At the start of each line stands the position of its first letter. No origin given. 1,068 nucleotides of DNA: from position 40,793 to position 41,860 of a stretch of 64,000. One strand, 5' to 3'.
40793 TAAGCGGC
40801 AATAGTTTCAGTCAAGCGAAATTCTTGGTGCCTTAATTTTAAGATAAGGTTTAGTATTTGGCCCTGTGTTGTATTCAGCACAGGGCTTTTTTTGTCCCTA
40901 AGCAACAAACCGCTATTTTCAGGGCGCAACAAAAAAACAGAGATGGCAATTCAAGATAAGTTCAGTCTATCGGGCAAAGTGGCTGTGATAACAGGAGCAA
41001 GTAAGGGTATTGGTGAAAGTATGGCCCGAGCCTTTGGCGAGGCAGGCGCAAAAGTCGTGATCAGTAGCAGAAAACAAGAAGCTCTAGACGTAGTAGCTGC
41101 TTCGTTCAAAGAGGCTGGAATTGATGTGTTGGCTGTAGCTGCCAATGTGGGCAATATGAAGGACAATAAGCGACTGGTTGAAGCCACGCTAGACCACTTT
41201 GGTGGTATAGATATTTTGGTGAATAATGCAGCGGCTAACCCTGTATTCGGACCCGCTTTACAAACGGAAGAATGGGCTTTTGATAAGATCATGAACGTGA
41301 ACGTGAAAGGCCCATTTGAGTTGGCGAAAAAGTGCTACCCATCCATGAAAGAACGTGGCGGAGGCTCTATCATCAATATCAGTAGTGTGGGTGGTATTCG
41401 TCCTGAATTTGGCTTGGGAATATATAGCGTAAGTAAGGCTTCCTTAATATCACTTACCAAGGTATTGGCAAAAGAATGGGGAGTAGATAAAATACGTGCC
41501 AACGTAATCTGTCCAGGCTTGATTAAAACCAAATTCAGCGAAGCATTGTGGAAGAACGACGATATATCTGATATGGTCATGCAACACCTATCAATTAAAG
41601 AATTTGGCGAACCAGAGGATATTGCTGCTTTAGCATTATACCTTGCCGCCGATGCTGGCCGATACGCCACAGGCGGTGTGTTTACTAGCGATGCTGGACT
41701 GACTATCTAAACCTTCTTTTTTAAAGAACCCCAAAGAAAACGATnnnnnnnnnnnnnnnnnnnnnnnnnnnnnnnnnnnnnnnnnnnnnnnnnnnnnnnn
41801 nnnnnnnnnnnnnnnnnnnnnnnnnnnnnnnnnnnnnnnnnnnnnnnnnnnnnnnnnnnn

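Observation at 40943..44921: SDR / ACAD10-11-like dehydrogenase / APH-like kinase / HADH operon: candidate 4-hydroxyacyl-CoA phospho-elimination pathway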

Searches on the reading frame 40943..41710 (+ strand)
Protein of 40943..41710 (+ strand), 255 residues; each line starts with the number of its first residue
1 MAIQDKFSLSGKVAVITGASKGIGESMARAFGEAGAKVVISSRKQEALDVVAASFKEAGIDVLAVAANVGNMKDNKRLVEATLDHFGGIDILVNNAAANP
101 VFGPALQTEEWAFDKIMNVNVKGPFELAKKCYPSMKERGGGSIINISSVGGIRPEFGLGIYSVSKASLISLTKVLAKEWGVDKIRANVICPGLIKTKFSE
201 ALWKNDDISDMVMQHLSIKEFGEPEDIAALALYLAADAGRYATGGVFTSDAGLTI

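Call 5: search_protein_families(library=pfam, proteins=[window:40943-41710:+])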
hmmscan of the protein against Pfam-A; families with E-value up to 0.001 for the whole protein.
window:40943-41710:+ (255 aa): 4 families
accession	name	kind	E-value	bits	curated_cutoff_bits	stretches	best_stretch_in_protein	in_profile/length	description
PF13561.12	adh_short_C2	-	1.2e-61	208.7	27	1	18-254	1-236/236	Enoyl-(Acyl carrier protein) reductase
PF00106.31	adh_short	-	1.9e-54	184.6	26.6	1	12-205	1-193/195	short chain dehydrogenase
PF08659.16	KR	-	1.3e-07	32.2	22.6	1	15-168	4-156/180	KR domain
PF23441.1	SDR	-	1.5e-07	31.6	27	1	13-253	9-255/258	SDR-like rossmann domain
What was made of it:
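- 40943..41710 (+): Classical SDR, 255 aa, DHRS4-like and NADP(H)-type; proposed 4-oxoacyl-CoA reductase (role inferred). adh_short_C2 scores 1e-61 (call 5).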

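Call 6: search_protein_families(library=ncbifam, proteins=[window:40943-41710:+])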
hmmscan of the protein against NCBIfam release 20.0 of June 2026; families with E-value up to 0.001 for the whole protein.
window:40943-41710:+ (255 aa): 236 families (the best 25 are shown)
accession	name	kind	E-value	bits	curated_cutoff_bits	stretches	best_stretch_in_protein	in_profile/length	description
NF005446.0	PRK07035.1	equivalog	2.6e-82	275.9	373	1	3-254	3-254/255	SDR family oxidoreductase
NF005559.1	PRK07231.1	subfamily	8.1e-77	258.1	215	1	9-254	2-248/249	glucose 1-dehydrogenase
NF006070.0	PRK08213.1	subfamily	3.2e-65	220.2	279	1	1-255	2-258/259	gluconate 5-dehydrogenase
NF005681.0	PRK07478.1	subfamily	4.8e-60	203.1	267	1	8-255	3-251/254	SDR family oxidoreductase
NF004198.0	PRK05653.1-3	equivalog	1.9e-59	201.1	296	1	8-253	4-246/248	3-oxoacyl-ACP reductase FabG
NF004791.0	PRK06138.1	equivalog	1.7e-57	194.6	312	1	8-255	2-251/252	SDR family oxidoreductase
NF005873.0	PRK07814.1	equivalog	3.9e-57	193.7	346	1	3-254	2-252/263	SDR family oxidoreductase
NF052558.1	MBtsdlDhBudC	equivalog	7.7e-57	192.7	270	1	10-254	2-242/250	meso-2,3-butanediol dehydrogenase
NF005853.0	PRK07774.1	equivalog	1.2e-56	191.9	303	1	8-254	3-247/250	SDR family oxidoreductase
TIGR01830.1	3oxo_ACP_reduc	equivalog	1e-55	189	297.75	1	14-253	1-238/239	3-oxoacyl-[acyl-carrier-protein] reductase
NF006693.0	PRK09242.1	equivalog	4e-55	186.8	328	1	3-254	2-254/258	SDR family oxidoreductase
NF004818.0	PRK06172.1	equivalog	5.6e-54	183.1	336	1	8-254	4-251/253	SDR family oxidoreductase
NF009466.0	PRK12826.1-2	subfamily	9.7e-54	182.4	222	1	12-252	4-243/248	3-oxoacyl-ACP reductase FabG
NF004778.0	PRK06124.1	equivalog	7.7e-52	176.2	303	1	2-254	2-253/256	SDR family oxidoreductase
NF009093.0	PRK12429.1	subfamily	8.5e-52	176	258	1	9-254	3-257/259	3-hydroxybutyrate dehydrogenase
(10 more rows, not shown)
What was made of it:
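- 40943..41710 (+): NF005446 scores 276 bits, below its 373-bit cut-off (call 6).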

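Call 23: search_solved_structures(query=window:40943-41710:+, max_evalue=1e-30)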
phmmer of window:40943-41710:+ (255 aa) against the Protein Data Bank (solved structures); distinct sequences matched with E-value up to 1e-30: 117 (the best 60 are shown).
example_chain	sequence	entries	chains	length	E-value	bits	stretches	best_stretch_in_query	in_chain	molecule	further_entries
2zat_A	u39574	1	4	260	1.5e-57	198.2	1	5-248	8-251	Dehydrogenase/reductase SDR family member 4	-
3o4r_A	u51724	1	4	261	1.9e-57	197.8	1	8-247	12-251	Dehydrogenase/reductase SDR family member 4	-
5ojg_A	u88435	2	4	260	1.1e-49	172.4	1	10-248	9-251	Dehydrogenase/reductase SDR family member 4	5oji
2et6_A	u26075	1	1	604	2.6e-47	164.7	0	7-196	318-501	(3R)-hydroxyacyl-CoA dehydrogenase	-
2hq1_A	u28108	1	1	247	6.6e-46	160.1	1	8-254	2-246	Glucose/ribitol dehydrogenase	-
1vl8_A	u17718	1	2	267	1.7e-43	152.1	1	4-254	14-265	Gluconate 5-dehydrogenase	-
4j2h_A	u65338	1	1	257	7.6e-42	146.8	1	6-252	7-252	Short chain alcohol dehydrogenase-related dehydrogenase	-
7krk_A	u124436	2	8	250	2.1e-41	145.4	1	9-253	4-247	3-oxoacyl-[acyl-carrier-protein] reductase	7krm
8x89_A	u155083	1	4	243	5.9e-41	143.8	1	10-254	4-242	3-oxoacyl-[acyl-carrier-protein] reductase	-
2uvd_A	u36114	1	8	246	1.5e-40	142.5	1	9-254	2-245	3-OXOACYL-(ACYL-CARRIER-PROTEIN) REDUCTASE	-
3gaf_A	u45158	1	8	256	2.5e-40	141.8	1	2-252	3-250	7-ALPHA-HYDROXYSTEROID DEHYDROGENASE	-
8hdi_A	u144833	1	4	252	5.1e-40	140.8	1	6-252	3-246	7-alpha-hydroxysteroid dehydrogenase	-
8hs4_A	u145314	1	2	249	6.7e-40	140.4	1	7-252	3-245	7-alpha-hydroxysteroid dehydrogenase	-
8hdn_A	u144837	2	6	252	8.7e-40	140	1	6-252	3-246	7-alpha-hydroxysteroid dehydrogenase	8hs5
8hs6_A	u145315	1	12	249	1e-39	139.8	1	7-252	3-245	7-alpha-hydroxysteroid dehydrogenase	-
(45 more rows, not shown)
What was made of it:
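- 40943..41710 (+): The best solved homologues are DHRS4 entries 2zat and 3o4r at 198 bits, against 165 bits for the best non-DHRS4 chain (call 23).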
